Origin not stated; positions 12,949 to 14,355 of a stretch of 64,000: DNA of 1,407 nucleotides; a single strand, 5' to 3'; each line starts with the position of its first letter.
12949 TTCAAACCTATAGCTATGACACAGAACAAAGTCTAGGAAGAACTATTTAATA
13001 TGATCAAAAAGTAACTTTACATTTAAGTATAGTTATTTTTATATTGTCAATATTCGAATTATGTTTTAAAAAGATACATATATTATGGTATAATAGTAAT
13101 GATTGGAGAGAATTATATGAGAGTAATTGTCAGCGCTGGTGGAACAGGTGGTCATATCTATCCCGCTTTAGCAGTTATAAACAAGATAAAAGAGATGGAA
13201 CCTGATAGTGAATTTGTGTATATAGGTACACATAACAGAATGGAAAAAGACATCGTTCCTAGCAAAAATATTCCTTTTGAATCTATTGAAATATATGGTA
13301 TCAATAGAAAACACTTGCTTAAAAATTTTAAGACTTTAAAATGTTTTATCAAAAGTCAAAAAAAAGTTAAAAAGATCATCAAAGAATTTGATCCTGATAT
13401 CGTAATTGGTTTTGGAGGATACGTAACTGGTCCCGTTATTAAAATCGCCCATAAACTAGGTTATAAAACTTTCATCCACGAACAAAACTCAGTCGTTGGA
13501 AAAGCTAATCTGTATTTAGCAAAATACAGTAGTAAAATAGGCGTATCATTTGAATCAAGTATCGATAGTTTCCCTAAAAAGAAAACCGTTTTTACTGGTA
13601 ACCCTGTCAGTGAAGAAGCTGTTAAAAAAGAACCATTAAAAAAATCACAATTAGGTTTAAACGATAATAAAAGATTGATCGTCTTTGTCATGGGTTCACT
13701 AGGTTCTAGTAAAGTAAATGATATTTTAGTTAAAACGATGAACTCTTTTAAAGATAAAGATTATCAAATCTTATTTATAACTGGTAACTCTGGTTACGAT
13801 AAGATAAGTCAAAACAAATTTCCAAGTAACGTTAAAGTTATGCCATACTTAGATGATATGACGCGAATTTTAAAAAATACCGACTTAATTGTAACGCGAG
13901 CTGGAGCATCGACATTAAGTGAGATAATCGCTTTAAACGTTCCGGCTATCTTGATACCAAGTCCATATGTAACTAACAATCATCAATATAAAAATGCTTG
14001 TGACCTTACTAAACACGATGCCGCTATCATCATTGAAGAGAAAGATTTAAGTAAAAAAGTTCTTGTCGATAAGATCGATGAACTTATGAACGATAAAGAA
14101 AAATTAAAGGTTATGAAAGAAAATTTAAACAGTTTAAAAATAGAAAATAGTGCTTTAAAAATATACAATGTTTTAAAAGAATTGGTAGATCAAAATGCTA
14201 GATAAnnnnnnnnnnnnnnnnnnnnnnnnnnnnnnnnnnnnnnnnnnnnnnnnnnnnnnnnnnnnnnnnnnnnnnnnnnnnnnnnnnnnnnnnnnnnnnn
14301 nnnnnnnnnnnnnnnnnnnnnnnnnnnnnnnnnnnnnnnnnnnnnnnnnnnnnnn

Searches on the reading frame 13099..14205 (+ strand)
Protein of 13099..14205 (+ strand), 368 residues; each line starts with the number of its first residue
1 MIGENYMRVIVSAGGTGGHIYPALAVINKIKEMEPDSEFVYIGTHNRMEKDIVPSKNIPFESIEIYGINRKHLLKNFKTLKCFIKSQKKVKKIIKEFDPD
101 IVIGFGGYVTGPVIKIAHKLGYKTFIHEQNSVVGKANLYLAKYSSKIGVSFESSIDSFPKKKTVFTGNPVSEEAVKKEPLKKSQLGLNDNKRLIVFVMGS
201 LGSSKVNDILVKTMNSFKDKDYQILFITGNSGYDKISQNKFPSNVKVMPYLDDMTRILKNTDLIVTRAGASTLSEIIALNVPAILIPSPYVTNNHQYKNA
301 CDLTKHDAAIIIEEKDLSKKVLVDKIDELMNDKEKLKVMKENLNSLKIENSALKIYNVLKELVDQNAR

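Call 63: find_encoding_contigs(protein=window:13099-14205:+, flank=10000, max_places=5)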
Protein window:13099-14205:+ (368 aa): no gene with exactly this product is on record in the collection.

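Call 66: find_related_loci(query=window:13099-14202:+, collection=metagenome_contigs, flank=10000)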
Query window:13099-14202:+ (368 aa) in metagenome_contigs; peptide patterns used: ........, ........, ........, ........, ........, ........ (x = any residue, [..] = any of these).
600 stretches matched a pattern (row limit reached: there are more); 383 encode a relative of the query (tblastn E <= 1e-3); the best 80 are kept; 80 distinct loci.
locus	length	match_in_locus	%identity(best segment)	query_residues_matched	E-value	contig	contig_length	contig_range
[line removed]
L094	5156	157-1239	65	5-365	1e-165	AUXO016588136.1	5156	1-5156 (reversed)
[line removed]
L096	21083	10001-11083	67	3-364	9e-162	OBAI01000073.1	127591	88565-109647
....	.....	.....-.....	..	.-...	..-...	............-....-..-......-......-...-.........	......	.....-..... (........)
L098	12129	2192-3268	66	7-365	1e-161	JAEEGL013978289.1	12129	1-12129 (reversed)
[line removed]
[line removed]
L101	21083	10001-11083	66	7-366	8e-160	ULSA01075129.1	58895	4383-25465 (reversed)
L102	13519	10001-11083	66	5-365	3e-159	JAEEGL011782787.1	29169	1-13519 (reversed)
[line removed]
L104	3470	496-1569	67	6-363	7e-164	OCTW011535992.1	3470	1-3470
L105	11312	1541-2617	65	7-365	3e-155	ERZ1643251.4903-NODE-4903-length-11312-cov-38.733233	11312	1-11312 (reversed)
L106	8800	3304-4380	64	7-365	4e-155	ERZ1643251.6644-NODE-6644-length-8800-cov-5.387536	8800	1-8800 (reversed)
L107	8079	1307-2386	61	6-365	1e-154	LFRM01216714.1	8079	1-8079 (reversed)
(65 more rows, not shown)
